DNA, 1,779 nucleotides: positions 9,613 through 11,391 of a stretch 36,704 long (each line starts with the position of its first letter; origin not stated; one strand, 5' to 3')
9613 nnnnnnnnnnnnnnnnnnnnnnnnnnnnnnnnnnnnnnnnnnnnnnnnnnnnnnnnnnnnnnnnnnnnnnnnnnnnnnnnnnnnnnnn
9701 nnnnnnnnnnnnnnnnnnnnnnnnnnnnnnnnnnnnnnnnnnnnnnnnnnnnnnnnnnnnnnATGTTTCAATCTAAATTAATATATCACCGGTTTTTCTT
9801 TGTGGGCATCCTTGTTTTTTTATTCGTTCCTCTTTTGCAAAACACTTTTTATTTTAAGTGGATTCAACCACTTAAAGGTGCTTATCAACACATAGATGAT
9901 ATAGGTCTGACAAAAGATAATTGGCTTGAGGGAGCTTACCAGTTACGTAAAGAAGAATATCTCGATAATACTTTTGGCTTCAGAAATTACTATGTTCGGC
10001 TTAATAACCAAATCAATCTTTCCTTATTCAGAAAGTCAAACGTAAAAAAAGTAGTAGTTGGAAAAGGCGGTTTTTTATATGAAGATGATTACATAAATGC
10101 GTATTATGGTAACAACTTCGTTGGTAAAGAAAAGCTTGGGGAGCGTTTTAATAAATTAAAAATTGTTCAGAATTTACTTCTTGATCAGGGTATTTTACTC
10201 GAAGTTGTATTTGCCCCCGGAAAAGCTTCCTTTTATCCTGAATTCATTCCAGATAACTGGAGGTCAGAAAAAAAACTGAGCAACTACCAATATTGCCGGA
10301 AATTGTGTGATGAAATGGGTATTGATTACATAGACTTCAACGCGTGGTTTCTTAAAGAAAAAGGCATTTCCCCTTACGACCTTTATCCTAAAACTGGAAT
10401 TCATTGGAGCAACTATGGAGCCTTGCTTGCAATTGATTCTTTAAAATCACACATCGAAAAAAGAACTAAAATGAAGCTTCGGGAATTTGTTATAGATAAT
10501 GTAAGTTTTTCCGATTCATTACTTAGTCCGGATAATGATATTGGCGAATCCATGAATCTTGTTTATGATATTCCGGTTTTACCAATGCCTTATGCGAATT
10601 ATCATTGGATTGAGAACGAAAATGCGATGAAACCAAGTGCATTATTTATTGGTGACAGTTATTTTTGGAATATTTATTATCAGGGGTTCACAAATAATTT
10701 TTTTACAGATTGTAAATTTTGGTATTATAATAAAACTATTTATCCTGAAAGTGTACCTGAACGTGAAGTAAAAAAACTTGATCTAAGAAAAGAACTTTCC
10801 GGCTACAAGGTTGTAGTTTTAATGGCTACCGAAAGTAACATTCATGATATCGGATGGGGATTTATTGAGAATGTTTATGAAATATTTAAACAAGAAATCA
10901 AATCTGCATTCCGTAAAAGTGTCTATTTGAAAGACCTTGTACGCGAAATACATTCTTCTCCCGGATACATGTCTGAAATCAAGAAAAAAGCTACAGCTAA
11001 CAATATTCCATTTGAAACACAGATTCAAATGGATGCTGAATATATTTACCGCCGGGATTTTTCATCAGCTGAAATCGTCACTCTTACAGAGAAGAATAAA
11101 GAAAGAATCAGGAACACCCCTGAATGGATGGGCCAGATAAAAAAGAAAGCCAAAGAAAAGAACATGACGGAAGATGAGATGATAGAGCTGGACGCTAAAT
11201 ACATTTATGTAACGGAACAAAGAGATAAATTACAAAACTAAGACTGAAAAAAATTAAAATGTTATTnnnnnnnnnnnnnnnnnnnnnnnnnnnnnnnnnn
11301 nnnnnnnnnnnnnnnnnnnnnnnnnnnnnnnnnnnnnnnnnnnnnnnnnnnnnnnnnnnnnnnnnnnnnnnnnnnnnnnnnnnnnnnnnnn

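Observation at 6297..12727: GH16 lipoprotein + MBOAT + twin AlgJ-like genes: candidate uncharacterised glycan O-acetylation/remodelling module with no synthase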

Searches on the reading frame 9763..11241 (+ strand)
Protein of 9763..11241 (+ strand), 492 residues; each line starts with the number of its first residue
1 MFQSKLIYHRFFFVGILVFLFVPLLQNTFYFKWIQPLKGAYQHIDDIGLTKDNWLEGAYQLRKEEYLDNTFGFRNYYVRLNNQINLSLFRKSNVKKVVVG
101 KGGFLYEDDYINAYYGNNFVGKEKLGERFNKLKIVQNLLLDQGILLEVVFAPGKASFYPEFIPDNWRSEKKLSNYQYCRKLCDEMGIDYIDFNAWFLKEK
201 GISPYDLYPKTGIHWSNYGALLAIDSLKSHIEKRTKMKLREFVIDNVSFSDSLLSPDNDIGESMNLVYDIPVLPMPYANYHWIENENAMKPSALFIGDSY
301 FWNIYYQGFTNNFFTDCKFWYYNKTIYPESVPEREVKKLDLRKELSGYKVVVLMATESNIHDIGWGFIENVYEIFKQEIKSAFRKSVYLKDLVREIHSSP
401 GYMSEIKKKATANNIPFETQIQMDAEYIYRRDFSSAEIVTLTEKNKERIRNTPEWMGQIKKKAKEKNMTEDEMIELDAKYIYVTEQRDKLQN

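Call 3: search_protein_families(library=pfam, proteins=[window:9763-11241:+], max_evalue=1)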
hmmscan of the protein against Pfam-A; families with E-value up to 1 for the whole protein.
window:9763-11241:+ (492 aa): 3 families
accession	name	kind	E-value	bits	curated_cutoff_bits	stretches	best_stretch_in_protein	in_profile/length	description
PF16822.11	ALGX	-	2.5e-13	50.7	26.5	1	97-236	1-135/268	SGNH hydrolase-like domain, acetyltransferase AlgX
PF13443.12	HTH_26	-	0.023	15.4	22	1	196-221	5-30/63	Cro/C1-type HTH DNA-binding domain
PF13472.12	Lipase_GDSL_2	-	0.19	12.7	32.9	1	158-219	115-175/178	GDSL-like Lipase/Acylhydrolase family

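Call 4: search_protein_families(library=ncbifam, proteins=[window:9763-11241:+], max_evalue=1)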
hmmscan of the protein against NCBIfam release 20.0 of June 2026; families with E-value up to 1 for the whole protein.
window:9763-11241:+ (492 aa): 0 families

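Call 6: search_solved_structures(query=window:9763-11241:+, max_evalue=10, show_alignments=3)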
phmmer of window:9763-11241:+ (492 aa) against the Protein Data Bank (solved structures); distinct sequences matched with E-value up to 10: 0.

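Call 9: find_homologous_proteins(query=window:9763-11241:+, max_evalue=0.001)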
Query window:9763-11241:+ (492 aa): 902 proteins with E <= 0.001 among 6510 candidates; the best 120 are listed.
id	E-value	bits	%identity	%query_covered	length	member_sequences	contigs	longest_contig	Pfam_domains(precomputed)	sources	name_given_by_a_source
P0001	0.0e+0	1133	100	100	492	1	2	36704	PF16822.12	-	-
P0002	6.5e-228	776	67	98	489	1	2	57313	PF16822.12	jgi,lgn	jgi:hypothetical protein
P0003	1.6e-218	745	66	93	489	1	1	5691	PF16822.12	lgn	-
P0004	6.0e-217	739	66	95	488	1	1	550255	PF16822.12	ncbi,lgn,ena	-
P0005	6.9e-213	726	63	98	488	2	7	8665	PF16822.12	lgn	-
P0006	1.9e-210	718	64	99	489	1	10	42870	PF16822.12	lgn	-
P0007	4.5e-209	714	63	97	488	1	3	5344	PF16822.12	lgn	-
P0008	3.0e-208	711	63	97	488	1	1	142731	PF16822.12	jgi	jgi:hypothetical protein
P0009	9.0e-208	709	62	98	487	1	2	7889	PF16822.12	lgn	-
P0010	5.8e-203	693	63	95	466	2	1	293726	PF16822.12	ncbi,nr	ncbi:MAG: hypothetical protein IPJ32_10330 [Sphingobacteriaceae bacterium]|nr:hypothetical protein [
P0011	6.0e-203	693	63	96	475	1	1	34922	PF16822.12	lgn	-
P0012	7.1e-202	690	61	98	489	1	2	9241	PF16822.12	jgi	-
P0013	7.8e-201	686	62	97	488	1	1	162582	PF16822.12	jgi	jgi:hypothetical protein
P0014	5.6e-200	683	60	98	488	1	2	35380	PF16822.12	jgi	jgi:hypothetical protein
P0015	1.2e-198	679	61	97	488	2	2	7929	PF16822.12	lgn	-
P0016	4.6e-197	674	60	97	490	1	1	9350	PF16822.12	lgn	-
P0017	6.8e-196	670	59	99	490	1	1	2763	PF16822.12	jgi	jgi:hypothetical protein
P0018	1.1e-195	669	60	97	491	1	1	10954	PF16822.12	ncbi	-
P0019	2.0e-195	669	57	100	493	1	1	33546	PF16822.12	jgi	jgi:hypothetical protein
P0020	4.5e-194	664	58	97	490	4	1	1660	PF16822.12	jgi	jgi:hypothetical protein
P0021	4.6e-193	661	58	97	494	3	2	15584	PF16822.12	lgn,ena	-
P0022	2.2e-192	658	60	93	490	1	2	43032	PF16822.12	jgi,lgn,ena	-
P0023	1.7e-190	652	57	99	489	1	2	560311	PF16822.12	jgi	jgi:hypothetical protein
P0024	6.1e-190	650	58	98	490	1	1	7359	PF16822.12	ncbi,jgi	jgi:hypothetical protein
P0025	8.7e-190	650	60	95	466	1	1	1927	PF16822.12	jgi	-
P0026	3.8e-189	648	59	95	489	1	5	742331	PF16822.12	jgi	jgi:hypothetical protein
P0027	1.2e-186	639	57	99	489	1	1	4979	PF16822.12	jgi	jgi:hypothetical protein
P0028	5.1e-186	637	57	99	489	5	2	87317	PF16822.12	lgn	-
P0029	5.8e-185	634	55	100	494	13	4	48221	PF16822.12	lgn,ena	-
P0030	4.7e-184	631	57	97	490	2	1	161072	PF16822.12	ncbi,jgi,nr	ncbi:MAG: sugar O-acetyltransferase precursor [Bacteroidetes bacterium]|jgi:hypothetical protein|nr:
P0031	2.0e-183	629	56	93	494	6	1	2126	PF16822.12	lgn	-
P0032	2.1e-183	629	58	97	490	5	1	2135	PF16822.12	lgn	-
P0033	6.2e-183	627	56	97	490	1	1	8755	PF16822.12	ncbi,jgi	jgi:hypothetical protein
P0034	7.5e-183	627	57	93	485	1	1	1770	PF16822.12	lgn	-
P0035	1.7e-182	626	57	96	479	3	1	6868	PF16822.12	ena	-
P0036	9.5e-182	623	56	95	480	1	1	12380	PF16822.12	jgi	-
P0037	1.2e-181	623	56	97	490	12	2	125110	PF16822.12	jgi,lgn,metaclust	metaclust:\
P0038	2.7e-181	622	56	96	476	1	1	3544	PF16822.12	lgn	-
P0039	5.3e-181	621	57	97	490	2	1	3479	PF16822.12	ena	-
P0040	5.6e-181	621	55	97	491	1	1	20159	PF16822.12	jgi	jgi:hypothetical protein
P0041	1.3e-179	616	55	99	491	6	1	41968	PF16822.12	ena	-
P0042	1.7e-178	613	54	99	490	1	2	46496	PF16822.12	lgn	-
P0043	5.7e-176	604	53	99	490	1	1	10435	PF16822.12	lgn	-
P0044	1.2e-175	603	54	99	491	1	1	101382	PF16822.12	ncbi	ncbi:MAG: hypothetical protein V4677_12925 [Bacteroidota bacterium]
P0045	8.9e-175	600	54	96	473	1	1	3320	PF16822.12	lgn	-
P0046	3.8e-174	598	55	97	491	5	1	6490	PF16822.12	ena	-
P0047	5.7e-174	598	54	99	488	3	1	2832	PF16822.12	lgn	-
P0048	5.1e-172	591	57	96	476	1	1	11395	PF16822.12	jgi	jgi:hypothetical protein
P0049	7.6e-172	591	52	98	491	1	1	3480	PF16822.12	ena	-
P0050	2.3e-170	586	54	98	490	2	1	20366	PF16822.12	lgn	-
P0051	2.5e-170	586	53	98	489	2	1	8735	PF16822.12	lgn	-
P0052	6.9e-168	578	52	97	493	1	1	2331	PF16822.12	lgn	-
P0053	3.8e-166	572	52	95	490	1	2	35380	PF16822.12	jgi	jgi:hypothetical protein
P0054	2.2e-164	566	53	95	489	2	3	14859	PF16822.12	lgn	-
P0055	3.2e-162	559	51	98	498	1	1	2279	PF16822.12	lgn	-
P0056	1.7e-161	557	51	97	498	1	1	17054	PF16822.12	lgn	-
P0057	4.0e-160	552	49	99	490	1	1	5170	PF16822.12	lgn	-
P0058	5.3e-160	552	52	97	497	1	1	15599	PF16822.12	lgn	-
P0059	6.0e-160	551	51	93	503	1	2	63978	PF16822.12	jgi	-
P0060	2.4e-159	549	51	99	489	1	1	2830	PF16822.12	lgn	-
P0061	1.4e-157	544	51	95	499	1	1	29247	PF16822.12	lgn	-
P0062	1.9e-157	543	51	97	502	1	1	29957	PF16822.12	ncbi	-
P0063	8.4e-157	541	50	93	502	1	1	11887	PF16822.12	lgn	-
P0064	9.6e-157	541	49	98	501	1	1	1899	PF16822.12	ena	-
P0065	1.1e-155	537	50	94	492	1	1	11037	PF16822.12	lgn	-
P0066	3.4e-155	536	51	94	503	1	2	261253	PF16822.12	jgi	-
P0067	3.6e-155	536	50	96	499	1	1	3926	PF16822.12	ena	-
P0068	7.0e-154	531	48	94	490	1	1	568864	PF16822.12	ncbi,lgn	-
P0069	7.0e-154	531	51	98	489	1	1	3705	PF16822.12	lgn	-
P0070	2.4e-153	530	49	97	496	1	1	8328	PF16822.12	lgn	-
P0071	1.1e-152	528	63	72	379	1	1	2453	PF16822.12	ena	-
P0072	1.1e-152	528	48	99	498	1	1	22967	PF16822.12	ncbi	-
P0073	7.3e-152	525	48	97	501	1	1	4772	PF16822.12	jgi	-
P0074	5.0e-149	515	48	97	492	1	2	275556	PF16822.12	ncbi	-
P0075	3.8e-145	503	58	76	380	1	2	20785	PF16822.12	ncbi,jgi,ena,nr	ncbi:MAG TPA: hypothetical protein VN026_03225 [Bacteroidia bacterium]|jgi:hypothetical protein|nr:h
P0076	7.1e-142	492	47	93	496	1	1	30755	PF16822.12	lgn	-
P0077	5.7e-141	489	47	93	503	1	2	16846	PF16822.12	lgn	-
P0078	7.8e-135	469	50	83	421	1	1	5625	PF16822.12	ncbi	-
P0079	2.2e-125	437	49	79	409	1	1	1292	PF16822.12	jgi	jgi:hypothetical protein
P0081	2.3e-99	352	40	86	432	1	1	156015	PF16822.12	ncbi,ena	-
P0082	2.9e-99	351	42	86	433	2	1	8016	PF16822.12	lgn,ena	-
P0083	1.4e-96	342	40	85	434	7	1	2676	PF16822.12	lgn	-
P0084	3.5e-96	341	36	96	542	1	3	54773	PF16822.12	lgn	-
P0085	6.3e-96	340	40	88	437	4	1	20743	PF16822.12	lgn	-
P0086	7.2e-96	340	40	86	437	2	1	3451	PF16822.12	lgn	-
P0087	1.2e-95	339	41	84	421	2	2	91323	PF16822.12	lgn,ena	-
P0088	1.3e-95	339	41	85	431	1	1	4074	PF16822.12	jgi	-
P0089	1.4e-95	339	41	86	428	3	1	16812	PF16822.12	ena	-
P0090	4.7e-95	337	36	87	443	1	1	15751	PF16822.12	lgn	-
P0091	5.6e-95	337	37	95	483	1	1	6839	PF16822.12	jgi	jgi:hypothetical protein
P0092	6.2e-95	337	39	84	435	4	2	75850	PF16822.12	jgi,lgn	jgi:hypothetical protein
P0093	6.5e-95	337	42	82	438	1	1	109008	PF16822.12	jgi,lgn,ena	-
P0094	7.9e-95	337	38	82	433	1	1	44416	PF16822.12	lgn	-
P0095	1.1e-94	336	40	82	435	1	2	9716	PF16822.12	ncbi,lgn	-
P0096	2.4e-94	335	40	82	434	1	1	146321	PF16822.12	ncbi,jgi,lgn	ncbi:MAG: hypothetical protein WC223_03120 [Bacteroidales bacterium]|jgi:hypothetical protein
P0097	3.0e-94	335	38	83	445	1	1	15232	PF16822.12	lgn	-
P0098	4.3e-94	334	39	85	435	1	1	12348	PF16822.12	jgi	-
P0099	4.8e-94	334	40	85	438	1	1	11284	PF16822.12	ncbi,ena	-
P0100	1.2e-93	333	40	84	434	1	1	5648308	PF16822.12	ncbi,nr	ncbi:hypothetical protein CNR22_10270 [Sphingobacteriaceae bacterium]|nr:hypothetical protein CNR22_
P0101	1.7e-93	332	39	85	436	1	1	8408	PF16822.12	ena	-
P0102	3.1e-93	331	41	80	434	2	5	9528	PF16822.12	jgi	jgi:hypothetical protein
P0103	3.1e-93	331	39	86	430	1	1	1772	PF16822.12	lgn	-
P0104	3.4e-93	331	39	84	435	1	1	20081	PF16822.12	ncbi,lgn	-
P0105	5.7e-93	331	38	82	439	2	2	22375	PF16822.12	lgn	-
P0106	6.0e-93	330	36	88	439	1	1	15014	PF16822.12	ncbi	-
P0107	6.4e-93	330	40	81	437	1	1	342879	PF16822.12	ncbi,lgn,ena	-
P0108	6.9e-93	330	38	86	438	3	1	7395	PF16822.12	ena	-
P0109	1.1e-92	330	37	86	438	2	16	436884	PF16822.12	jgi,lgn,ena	jgi:hypothetical protein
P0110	1.3e-92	329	39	81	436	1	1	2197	PF16822.12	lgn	-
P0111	1.7e-92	329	38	86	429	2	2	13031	PF16822.12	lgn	-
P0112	2.0e-92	329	37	87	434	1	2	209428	PF16822.12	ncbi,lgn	-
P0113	2.1e-92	329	38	86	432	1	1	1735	PF16822.12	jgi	-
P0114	3.2e-92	328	39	81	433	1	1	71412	PF16822.12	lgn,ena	-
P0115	3.6e-92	328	39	87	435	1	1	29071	PF16822.12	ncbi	ncbi:MAG: sugar O-acetyltransferase [Bacteroidia bacterium]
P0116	4.0e-92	328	39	86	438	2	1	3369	PF16822.12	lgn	-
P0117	4.0e-92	328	39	86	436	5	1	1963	PF16822.12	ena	-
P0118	4.3e-92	328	37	97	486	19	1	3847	PF16822.12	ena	-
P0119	4.9e-92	327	38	86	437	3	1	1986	PF16822.12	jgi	jgi:hypothetical protein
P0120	4.9e-92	327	38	86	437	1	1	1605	PF16822.12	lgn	-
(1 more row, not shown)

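Call 16: find_related_loci(query=A2, collection=genome_contigs, flank=10000)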
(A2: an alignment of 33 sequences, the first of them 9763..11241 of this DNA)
Query A2 (492 aa) in genome_contigs; peptide patterns used: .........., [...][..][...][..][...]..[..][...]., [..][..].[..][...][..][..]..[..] (x = any residue, [..] = any of these).
600 stretches matched a pattern (row limit reached: there are more); 575 encode a relative of the query (tblastn E <= 1e-3); the best 80 are kept; 80 distinct loci.
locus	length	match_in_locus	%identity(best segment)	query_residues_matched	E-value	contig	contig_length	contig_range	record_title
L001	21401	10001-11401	66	23-489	0e+0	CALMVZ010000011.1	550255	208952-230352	MAG TPA_asm: uncultured Bacteroidetes bacterium isolate SRR6670123_bin.16_CONCOCT_v1.1_MAG genome assembly, contig: ERZ5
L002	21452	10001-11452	58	11-489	0e+0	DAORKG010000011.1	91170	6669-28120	MAG TPA_asm: Bacteroidia bacterium isolate AMR_MDS_5531 NODE_26_length_91170_cov_17.814421, whole genome shotgun sequenc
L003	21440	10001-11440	57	11-489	0e+0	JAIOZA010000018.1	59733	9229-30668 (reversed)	MAG: Bacteroidia bacterium isolate Tobar12m-G7 Tobar12m-C382, whole genome shotgun sequence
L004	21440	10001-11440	56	11-489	0e+0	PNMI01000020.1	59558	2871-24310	MAG: Sphingobacteriaceae bacterium isolate FW.025 FD_1000295_59558, whole genome shotgun sequence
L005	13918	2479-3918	56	11-489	0e+0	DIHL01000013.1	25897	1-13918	MAG TPA_asm: Bacteroidetes bacterium UBA5697 UBA5697_contig_1287, whole genome shotgun sequence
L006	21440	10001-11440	57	11-489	0e+0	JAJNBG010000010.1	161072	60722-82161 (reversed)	MAG: Bacteroidetes bacterium isolate C_No_T20_B_bin.102 scaffold_154, whole genome shotgun sequence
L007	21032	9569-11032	51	11-487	2e-163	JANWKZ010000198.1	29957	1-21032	MAG: Bacteroidia bacterium isolate CRAIB_MAG106 c_000000105142, whole genome shotgun sequence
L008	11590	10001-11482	48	1-487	7e-156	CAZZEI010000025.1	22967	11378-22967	MAG TPA_asm: uncultured Flavobacteriaceae bacterium isolate binchicken_co186_310 genome assembly, contig: NODE_2585_leng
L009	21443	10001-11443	48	11-489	4e-153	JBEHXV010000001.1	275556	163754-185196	MAG: Bacteroidota bacterium isolate ES1.bin.99 NODE_49_length_275556_cov_5.867547, whole genome shotgun sequence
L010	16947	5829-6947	58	8-379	2e-147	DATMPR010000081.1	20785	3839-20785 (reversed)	MAG TPA_asm: Bacteroidia bacterium isolate SMAG_U12907 k141_3758243, whole genome shotgun sequence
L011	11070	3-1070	55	132-487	3e-139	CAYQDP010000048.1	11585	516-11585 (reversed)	MAG TPA_asm: uncultured Flavobacteriaceae bacterium isolate binchicken_co197_250 genome assembly, contig: NODE_10080_len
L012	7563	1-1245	40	12-431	5e-99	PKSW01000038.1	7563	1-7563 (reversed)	MAG: Marinilabiliales bacterium isolate BM514 sc_5288, whole genome shotgun sequence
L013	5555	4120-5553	37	10-487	6e-99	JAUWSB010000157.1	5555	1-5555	MAG: Bacteroidota bacterium isolate CSMAG_2543 CSMAG_2543_k127_9551095_length_5555_cov_287.0508, whole genome shotgun se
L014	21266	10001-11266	38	14-434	9e-98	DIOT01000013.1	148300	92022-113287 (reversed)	MAG TPA_asm: Bacteroidales bacterium UBA5507 UBA5507_contig_104, whole genome shotgun sequence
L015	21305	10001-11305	38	14-443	2e-97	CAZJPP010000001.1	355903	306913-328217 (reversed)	MAG TPA_asm: uncultured Lentimicrobium sp. isolate SRP192927_co3_92 genome assembly, contig: NODE_6_length_355903_cov_45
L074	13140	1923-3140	38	26-437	7e-87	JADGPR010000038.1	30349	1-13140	MAG: Bacteroidales bacterium isolate Chersky.15_51 contig-100_518, whole genome shotgun sequence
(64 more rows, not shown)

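Call 28: predict_structure(alignment_id=A2)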
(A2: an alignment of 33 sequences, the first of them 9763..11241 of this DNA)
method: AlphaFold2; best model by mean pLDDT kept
length: 492 residues; sequences in the alignment: 33
mean_pLDDT: 89.2   pTM: 0.76
mean pLDDT of the five models: 89.2, 88.4, 88.1, 87.7, 86.1
residues with pLDDT >= 90: 314; 70-90: 145; 50-70: 32; < 50: 1
segments of 3 or more residues with pLDDT < 50: none
pLDDT, mean of each block of 10 residues (from residue 1): 78 84 67 67 68 83 73 79 91 91 93 97 96 95 95 93 95 97 96 91 85 88 93 93 87 74 88 84 90 94 86 92 93 93 95 95 95 91 91 93 93 94 93 91 95 96 93 95 90 68
secondary structure, 60 per line:
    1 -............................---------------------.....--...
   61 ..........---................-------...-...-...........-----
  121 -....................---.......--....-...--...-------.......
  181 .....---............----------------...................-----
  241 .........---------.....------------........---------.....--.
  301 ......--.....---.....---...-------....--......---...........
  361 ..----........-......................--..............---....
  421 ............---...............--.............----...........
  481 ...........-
elements in order: H2-29 H51-55 H58-70 H74-89 E97-99 E105-107 H108-115 H122-141 E145-151 H154-157 H174-185 E189-191 H192-200 H217-235 E241-249 H259-263 E276-283 E293-297 H300-306 H309-313 E317-321 E325-327 H341-346 E350-356 H357-362 H367-374 H376-397 H400-413 H417-432 H436-450 H453-465 H470-491

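Call 30: fold_search(model_id=the predicted structure, library=pdb)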
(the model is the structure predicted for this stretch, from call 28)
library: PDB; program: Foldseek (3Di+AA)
matches with E <= 10: 60; with E <= 0.001: 9
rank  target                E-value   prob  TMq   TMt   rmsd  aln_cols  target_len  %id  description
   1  4o8v_A                6.5e-10  1.00  0.38  0.62   5.5       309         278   15  O-Acetyltransferase Domain of Pseudomonas putida AlgJ (released 2014-10-01)
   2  4o8v_B                6.5e-10  1.00  0.38  0.63   5.6       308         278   15  O-Acetyltransferase Domain of Pseudomonas putida AlgJ (released 2014-10-01)
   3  4knc_B                3.0e-07  1.00  0.35  0.40   6.7       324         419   14  Structural and functional characterization of Pseudomonas aeruginosa AlgX (released 2013-06-26)
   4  7ula_A                3.4e-07  1.00  0.36  0.40   7.4       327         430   16  Structure of the Pseudomonas putida AlgKX modification and secretion complex (released 2022-12-14)
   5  5v8d_C                3.8e-06  1.00  0.34  0.53   6.8       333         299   11  Structure of Bacillus cereus PatB1 with sulfonyl adduct (released 2017-10-18)
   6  5v8d_A                1.1e-05  1.00  0.33  0.53   6.1       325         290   12  Structure of Bacillus cereus PatB1 with sulfonyl adduct (released 2017-10-18)
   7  5v8d_B                1.2e-05  1.00  0.35  0.54   6.1       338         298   12  Structure of Bacillus cereus PatB1 with sulfonyl adduct (released 2017-10-18)
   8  5v8d_D                1.8e-05  1.00  0.34  0.52   6.8       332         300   11  Structure of Bacillus cereus PatB1 with sulfonyl adduct (released 2017-10-18)
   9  5v8e_A                2.3e-05  1.00  0.34  0.52   7.9       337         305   13  Structure of Bacillus cereus PatB1 (released 2017-10-18)
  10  1wxi                  1.3e+00  0.04  0.10  0.16  17.2       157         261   15  E.coli NAD Synthetase, AMP.PP (released 2005-02-15)
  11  1wxe                  1.4e+00  0.04  0.10  0.16  17.2       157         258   15  E.coli NAD Synthetase, AMP (released 2005-02-15)
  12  7e3n                  2.2e+00  0.02  0.10  0.12  19.4       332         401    7  Crystal structure of Isocitrate dehydrogenase D252N mutant from Trypanosoma brucei in complexed with NADP+, alpha-ketogl (released 2022-02-16)
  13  4r30_A                2.4e+00  0.09  0.11  0.26   8.1       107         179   18  Structure of human laforin dual specificity phosphatase domain (released 2014-12-31)
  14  7qu5                  2.4e+00  0.02  0.08  0.12  12.6       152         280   18  X-ray structure of FAD domain of NqrF of Pseudomonas aeruginosa (released 2022-02-09)
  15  7qu3                  2.8e+00  0.02  0.08  0.11  12.5       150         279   17  X-ray structure of FAD domain of NqrF of Pseudomonas aeruginosa (released 2022-02-09)
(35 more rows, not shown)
